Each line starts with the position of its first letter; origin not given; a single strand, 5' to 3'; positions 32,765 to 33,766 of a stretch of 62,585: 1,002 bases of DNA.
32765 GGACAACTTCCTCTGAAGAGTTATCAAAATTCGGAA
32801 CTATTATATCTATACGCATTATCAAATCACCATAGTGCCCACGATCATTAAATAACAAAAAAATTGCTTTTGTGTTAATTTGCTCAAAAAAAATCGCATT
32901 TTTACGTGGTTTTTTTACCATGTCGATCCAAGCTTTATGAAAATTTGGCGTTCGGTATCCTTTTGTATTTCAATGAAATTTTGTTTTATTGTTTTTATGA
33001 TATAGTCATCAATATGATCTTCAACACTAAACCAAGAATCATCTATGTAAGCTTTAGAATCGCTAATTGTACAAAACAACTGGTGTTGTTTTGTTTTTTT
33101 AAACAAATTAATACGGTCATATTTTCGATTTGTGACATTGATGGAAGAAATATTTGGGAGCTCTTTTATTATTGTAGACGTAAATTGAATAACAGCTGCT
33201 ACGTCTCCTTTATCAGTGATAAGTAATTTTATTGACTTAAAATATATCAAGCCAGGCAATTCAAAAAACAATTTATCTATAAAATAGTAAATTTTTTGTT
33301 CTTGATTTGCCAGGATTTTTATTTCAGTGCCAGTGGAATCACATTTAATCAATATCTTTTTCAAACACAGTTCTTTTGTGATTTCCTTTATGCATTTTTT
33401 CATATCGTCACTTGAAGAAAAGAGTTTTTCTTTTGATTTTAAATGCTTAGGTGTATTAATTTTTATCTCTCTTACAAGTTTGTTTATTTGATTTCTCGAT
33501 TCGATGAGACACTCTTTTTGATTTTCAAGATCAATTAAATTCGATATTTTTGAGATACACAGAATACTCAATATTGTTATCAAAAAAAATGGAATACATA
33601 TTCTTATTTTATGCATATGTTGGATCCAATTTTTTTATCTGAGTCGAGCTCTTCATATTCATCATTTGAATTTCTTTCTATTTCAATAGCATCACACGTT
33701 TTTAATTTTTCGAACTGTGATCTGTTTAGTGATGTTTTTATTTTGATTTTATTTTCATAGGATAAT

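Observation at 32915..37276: Stripped-down GspE-GspF-(L-like)-(M-like) cassette with no pilin, secretin or prepilin peptidase in the window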

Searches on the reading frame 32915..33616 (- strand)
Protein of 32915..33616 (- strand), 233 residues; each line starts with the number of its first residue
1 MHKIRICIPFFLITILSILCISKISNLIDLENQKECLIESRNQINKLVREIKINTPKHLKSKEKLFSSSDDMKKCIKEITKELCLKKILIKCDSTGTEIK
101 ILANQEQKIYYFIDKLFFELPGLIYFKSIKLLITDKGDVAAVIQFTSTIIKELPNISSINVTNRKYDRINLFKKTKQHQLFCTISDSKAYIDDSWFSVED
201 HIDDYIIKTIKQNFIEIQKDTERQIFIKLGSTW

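Call 3: search_protein_families(library=pfam, proteins=[window:32915-33616:-], max_evalue=1)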
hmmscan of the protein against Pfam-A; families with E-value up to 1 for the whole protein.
window:32915-33616:- (233 aa): 3 families
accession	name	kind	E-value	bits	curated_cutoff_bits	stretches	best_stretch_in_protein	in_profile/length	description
PF08236.17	SRI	-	0.00035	21.3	23.5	1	62-117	17-69/78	SRI (Set2 Rpb1 interacting) domain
PF24100.1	DUF7381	-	0.02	15.8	27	1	52-113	13-74/121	Domain of unknown function (DUF7381)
PF08921.16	DUF1904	-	0.25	12.2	24.1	1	142-226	14-94/108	Domain of unknown function (DUF1904)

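Call 4: search_protein_families(library=ncbifam, proteins=[window:32915-33616:-], max_evalue=1)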
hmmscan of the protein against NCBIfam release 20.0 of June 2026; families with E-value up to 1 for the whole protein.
window:32915-33616:- (233 aa): 0 families

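Call 9: find_homologous_proteins(query=window:32915-33616:-)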
Query window:32915-33616:- (233 aa): 6 proteins with E <= 0.001 among 550 candidates.
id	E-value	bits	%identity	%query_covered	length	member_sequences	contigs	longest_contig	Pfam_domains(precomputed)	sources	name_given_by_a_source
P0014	3.2e-144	496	100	100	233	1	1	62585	-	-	-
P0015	1.4e-64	236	53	100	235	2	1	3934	-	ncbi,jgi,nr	ncbi:MAG: hypothetical protein LBJ96_04110 [Holosporaceae bacterium]|jgi:hypothetical protein|nr:hyp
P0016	1.3e-63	232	52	100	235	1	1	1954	-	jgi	jgi:hypothetical protein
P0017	3.8e-60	221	47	100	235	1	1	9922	-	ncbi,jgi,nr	ncbi:MAG: hypothetical protein LBJ71_04135 [Holosporaceae bacterium]|jgi:hypothetical protein|nr:hyp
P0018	4.8e-56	208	49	100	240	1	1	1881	-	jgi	jgi:hypothetical protein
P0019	1.8e-47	180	46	100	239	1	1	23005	-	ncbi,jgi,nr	ncbi:MAG: hypothetical protein LBQ08_02200 [Holosporaceae bacterium]|jgi:hypothetical protein|nr:hyp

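Call 18: search_solved_structures(query=A2, max_evalue=10, show_alignments=2)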
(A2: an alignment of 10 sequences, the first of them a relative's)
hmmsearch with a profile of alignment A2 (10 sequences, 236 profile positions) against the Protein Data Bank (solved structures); distinct sequences matched with E-value up to 10: 8.
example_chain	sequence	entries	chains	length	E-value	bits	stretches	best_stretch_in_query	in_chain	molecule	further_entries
3w8i_B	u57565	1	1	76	0.013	18.2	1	11-68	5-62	Serine/threonine-protein kinase MST4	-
4geh_B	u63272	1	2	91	0.023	17.3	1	3-68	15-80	Serine/threonine-protein kinase MST4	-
8qae_A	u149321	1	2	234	0.061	16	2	19-83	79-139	sc-apCC-6-SLLA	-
6zvj_N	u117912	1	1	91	0.23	14.1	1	67-118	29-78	Eukaryotic translation initiation factor 1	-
4kzx_l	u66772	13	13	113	0.41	13.2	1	67-118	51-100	Eukaryotic translation initiation factor 1 | human initiation factor eIF1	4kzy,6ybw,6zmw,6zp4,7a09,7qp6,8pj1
2if1_A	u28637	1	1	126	0.53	12.9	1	67-118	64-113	EIF1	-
1nkn_A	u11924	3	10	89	4.3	9.9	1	25-86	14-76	S2N51-GCN4 | Myosin heavy chain, striated muscle/General control protein GCN4 chimera | Myosin heavy chain, striated muscle/General control protein GCN4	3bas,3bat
9cf0_P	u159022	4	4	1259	7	9.2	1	39-90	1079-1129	Maltose/maltodextrin-binding periplasmic protein,Parasitella parasitica Fanzor 1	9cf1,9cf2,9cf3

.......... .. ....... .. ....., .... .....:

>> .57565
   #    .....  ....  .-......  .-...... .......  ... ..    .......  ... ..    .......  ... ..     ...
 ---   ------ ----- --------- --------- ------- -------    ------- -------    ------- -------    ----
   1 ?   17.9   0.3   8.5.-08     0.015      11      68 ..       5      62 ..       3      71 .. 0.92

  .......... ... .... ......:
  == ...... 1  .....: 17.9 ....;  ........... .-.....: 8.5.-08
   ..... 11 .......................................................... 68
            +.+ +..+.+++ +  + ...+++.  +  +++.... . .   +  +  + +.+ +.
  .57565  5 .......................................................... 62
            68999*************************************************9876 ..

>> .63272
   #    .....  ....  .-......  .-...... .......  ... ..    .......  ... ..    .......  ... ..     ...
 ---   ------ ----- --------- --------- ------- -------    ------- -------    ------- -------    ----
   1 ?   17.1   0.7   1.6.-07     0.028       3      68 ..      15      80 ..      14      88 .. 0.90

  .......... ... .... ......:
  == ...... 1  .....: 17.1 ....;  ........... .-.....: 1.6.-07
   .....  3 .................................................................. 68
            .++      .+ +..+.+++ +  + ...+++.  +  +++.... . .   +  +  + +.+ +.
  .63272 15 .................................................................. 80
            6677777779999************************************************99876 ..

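Call 22: find_homologous_proteins(query=A2, max_evalue=0.01)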
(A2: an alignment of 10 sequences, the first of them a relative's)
Query A2 (10 sequences) (233 aa, profile of the alignment): 9 proteins with E <= 0.01 among 6425 candidates.
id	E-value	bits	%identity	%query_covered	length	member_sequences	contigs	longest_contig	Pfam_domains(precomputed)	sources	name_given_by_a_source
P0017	2.0e-98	347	47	100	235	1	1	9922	-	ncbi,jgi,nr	ncbi:MAG: hypothetical protein LBJ71_04135 [Holosporaceae bacterium]|jgi:hypothetical protein|nr:hyp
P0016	2.7e-98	346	52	100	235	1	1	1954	-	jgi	jgi:hypothetical protein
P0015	2.5e-97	343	53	100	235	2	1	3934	-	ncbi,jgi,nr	ncbi:MAG: hypothetical protein LBJ96_04110 [Holosporaceae bacterium]|jgi:hypothetical protein|nr:hyp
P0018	6.0e-96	338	49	100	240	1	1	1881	-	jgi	jgi:hypothetical protein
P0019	2.6e-94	333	46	100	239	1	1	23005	-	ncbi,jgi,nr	ncbi:MAG: hypothetical protein LBQ08_02200 [Holosporaceae bacterium]|jgi:hypothetical protein|nr:hyp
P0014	4.7e-94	332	100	100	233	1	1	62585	-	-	-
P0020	1.5e-89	318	44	100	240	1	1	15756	-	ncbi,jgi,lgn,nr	ncbi:MAG: hypothetical protein LBC04_03955 [Holosporaceae bacterium]|jgi:hypothetical protein|nr:hyp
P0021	3.3e-76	274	25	88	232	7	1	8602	-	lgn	-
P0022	3.1e-19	87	26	39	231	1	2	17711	-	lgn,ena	-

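Call 36: predict_structure(alignment_id=A3)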
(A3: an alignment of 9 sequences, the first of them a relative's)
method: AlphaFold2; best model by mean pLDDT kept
length: 233 residues; sequences in the alignment: 9
mean_pLDDT: 75.5   pTM: 0.43
mean pLDDT of the five models: 75.5, 75.2, 74.1, 73.8, 72.4
residues with pLDDT >= 90: 39; 70-90: 122; 50-70: 48; < 50: 24
segments of 3 or more residues with pLDDT < 50: 54-58, 156-174
pLDDT, mean of each block of 10 residues (from residue 1): 68 84 76 67 61 48 65 84 87 79 84 82 79 83 80 49 38 64 92 92 92 92 88 88
secondary structure, 60 per line:
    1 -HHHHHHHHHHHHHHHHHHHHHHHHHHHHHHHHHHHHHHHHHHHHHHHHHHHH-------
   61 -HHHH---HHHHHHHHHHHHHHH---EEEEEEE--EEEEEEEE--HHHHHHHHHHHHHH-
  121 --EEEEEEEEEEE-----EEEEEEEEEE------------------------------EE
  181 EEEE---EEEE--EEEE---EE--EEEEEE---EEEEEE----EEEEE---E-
elements in order: H2-53 H62-65 H69-83 E87-93 E96-103 H106-119 E123-133 E139-148 E179-184 E188-191 E194-197 E205-210 E214-219 E224-228

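Call 39: fold_search(model_id=the predicted structure, library=pdb)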
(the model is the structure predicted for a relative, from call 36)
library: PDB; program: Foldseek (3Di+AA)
matches with E <= 10: 851; with E <= 0.001: 0
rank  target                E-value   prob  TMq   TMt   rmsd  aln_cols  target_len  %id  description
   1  6i6s_A                1.9e-02  0.99  0.21  0.41   5.5        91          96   11  Circular permutant of ribosomal protein S6, adding 9aa to C terminal of P68-69, L75A mutant (released 2019-11-27)
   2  2bol_A                2.1e-02  0.20  0.14  0.12  21.6       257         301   12  CRYSTAL STRUCTURE AND ASSEMBLY OF TSP36, A METAZOAN SMALL HEAT SHOCK PROTEIN (released 2005-09-23)
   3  3jc8_Oa               2.3e-02  0.98  0.28  0.33  20.7       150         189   12  Architectural model of the type IVa pilus machine in a piliated state (released 2016-03-16)
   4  7zoc                  2.3e-02  0.80  0.18  0.13   6.8       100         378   15  Crystal structure of the peptidase domain of collagenase H from Clostridium histolyticum in complex with N-aryl-2-alkylm (released 2023-05-10)
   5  6kny_A                2.7e-02  1.00  0.26  0.34   4.0        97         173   11  Structure of Amuc_1100 without transmembrane region from Akkermansia muciniphila (released 2020-04-15)
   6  4arf_A                4.0e-02  0.54  0.16  0.12   7.7       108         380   14  CRYSTAL STRUCTURE OF THE PEPTIDASE DOMAIN OF COLLAGENASE H FROM CLOSTRIDIUM HISTOLYTICUM IN COMPLEX WITH THE PEPTIDIC  (released 2013-06-05)
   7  5hl8_A                4.7e-02  1.00  0.27  0.66   3.5        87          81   11  1.93 Angstrom resolution crystal structure of a pullulanase-specific type II secretion system integral cytoplasmic mem (released 2016-01-27)
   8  6lad_C                5.0e-02  0.99  0.25  0.30   6.3       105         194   11  Crystal structure of Amuc_1100 from Akkermansia muciniphila (released 2020-08-05)
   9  6lad_A                5.3e-02  0.99  0.27  0.31   5.7       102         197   10  Crystal structure of Amuc_1100 from Akkermansia muciniphila (released 2020-08-05)
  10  7ze0_MODEL_1_A        5.6e-02  1.00  0.28  0.70   2.7        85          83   10  Solution structure of the PulM C-terminal domain from Klebsiella oxytoca (released 2023-01-18)
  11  9b45_S                5.9e-02  0.93  0.22  0.29   6.5       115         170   10  Pseudomonas phage Pa193 baseplate complex and tail fiber (released 2024-10-16)
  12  6rid_A                7.0e-02  0.98  0.24  0.05  11.9        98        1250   13  Structure of Vaccinia Virus DNA-dependent RNA polymerase elongation complex (released 2019-12-18)
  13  7z5u                  8.7e-02  0.57  0.20  0.14   7.5       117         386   13  Crystal structure of the peptidase domain of collagenase G from Clostridium histolyticum in complex with a hydroxamate-b (released 2022-11-09)
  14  9cme                  8.7e-02  0.47  0.17  0.08   7.5       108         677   13  Room Temperature Crystal Structure of Collagenase ColH from Hathewaya histolytica at 2.7 Angstrom resolution (released 2026-01-14)
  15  8a9x_D                1.0e-01  1.00  0.29  0.77   2.2        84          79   11  Crystal structure of PulM C-ter domain (released 2023-01-25)
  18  2rjz_B                1.3e-01  0.98  0.27  0.45   4.2        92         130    8  Crystal structure of the type 4 fimbrial biogenesis protein PilO from Pseudomonas aeruginosa (released 2007-11-06)
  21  2rjz_A                1.3e-01  0.92  0.25  0.37   5.2       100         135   12  Crystal structure of the type 4 fimbrial biogenesis protein PilO from Pseudomonas aeruginosa (released 2007-11-06)
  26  8ab1_B                1.4e-01  1.00  0.27  0.73   2.2        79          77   11  Crystal structure of the PulL-PulM C-terminal domain heterocomplex (released 2023-01-11)
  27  8a9x_A                1.5e-01  1.00  0.29  0.76   2.4        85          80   12  Crystal structure of PulM C-ter domain (released 2023-01-25)
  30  6ghu_A                1.6e-01  0.98  0.26  0.66   3.6        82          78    8  Crystal structure of the periplasmic domain of XcpY, oP crystal form. (released 2018-11-21)
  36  8a9x_G                1.7e-01  1.00  0.28  0.75   2.3        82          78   11  Crystal structure of PulM C-ter domain (released 2023-01-25)
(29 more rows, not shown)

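Call 40: search_protein_families(library=pfam, alignment_id=A2, max_evalue=10)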
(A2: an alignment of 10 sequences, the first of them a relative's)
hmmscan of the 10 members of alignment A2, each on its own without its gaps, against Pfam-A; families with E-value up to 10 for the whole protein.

A. member 1, P0014 (233 aa): 3 families
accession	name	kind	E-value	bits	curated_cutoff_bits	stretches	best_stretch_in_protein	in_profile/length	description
PF08236.17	SRI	-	0.00035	21.3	23.5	1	62-117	17-69/78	SRI (Set2 Rpb1 interacting) domain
PF24100.1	DUF7381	-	0.02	15.8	27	1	52-113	13-74/121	Domain of unknown function (DUF7381)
PF08921.16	DUF1904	-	0.25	12.2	24.1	1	142-226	14-94/108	Domain of unknown function (DUF1904)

B. families by the number of members that match (of 10 scanned): 23 families
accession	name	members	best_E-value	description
PF23862.1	CdsD_C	3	0.014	CdsD C-terminal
PF19903.4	DUF6376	2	0.069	Family of unknown function (DUF6376)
PF08236.17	SRI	1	0.00035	SRI (Set2 Rpb1 interacting) domain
PF06832.18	BiPBP_C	1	0.012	Penicillin-Binding Protein C-terminus Family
PF24123.1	Myosin_VII_N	1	0.016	Myosin VII N-terminal beta barrel domain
PF24100.1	DUF7381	1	0.02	Domain of unknown function (DUF7381)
PF20549.3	DUF6763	1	0.031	Family of unknown function (DUF6763)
PF18982.5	JetA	1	0.038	Wadjet protein JetA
PF24616.1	DUF7624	1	0.076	Domain of unknown function (DUF7624)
PF01733.24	Nucleoside_tran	1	0.12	Nucleoside transporter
PF14659.12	Phage_int_SAM_3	1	0.15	Phage integrase, N-terminal SAM-like domain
PF01037.27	AsnC_trans_reg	1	0.16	Lrp/AsnC ligand binding domain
PF23893.1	Y4YQ_C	1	0.17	Uncharacterised protein Y4YQ C-terminal domain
PF19174.5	DUF5856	1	0.2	Family of unknown function (DUF5856)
PF08921.16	DUF1904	1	0.25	Domain of unknown function (DUF1904)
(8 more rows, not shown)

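Call 67: find_encoding_contigs(protein=P0022, flank=10000, max_places=2)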
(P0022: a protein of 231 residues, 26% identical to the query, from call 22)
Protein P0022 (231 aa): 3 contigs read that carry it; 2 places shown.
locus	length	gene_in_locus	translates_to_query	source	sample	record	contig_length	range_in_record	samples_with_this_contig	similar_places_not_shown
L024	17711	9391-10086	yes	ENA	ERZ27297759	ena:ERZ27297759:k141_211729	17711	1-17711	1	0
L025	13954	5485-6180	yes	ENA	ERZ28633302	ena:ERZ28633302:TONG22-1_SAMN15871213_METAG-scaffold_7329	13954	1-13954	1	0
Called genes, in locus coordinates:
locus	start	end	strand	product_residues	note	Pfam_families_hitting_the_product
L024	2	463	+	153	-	?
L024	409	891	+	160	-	-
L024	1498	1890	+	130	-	-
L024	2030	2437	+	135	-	-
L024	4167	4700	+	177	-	PF06242:TrcR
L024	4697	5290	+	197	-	PF04280:Tim44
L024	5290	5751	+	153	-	PF00588:SpoU_methylase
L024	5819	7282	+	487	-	PF05157:MshEN, PF00437:T2SSE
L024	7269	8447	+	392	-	PF28597:T2SSF_N (weak), PF00482:T2SSF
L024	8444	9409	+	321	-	-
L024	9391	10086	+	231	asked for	-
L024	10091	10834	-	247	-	PF00005:ABC_tran, PF13304:AAA_21 (faint)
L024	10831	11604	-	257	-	PF02405:MlaE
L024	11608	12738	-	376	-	PF01168:Ala_racemase_N, PF00842:Ala_racemase_C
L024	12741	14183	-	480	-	PF00772:DnaB, PF03796:DnaB_C, PF13481:AAA_25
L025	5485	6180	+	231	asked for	-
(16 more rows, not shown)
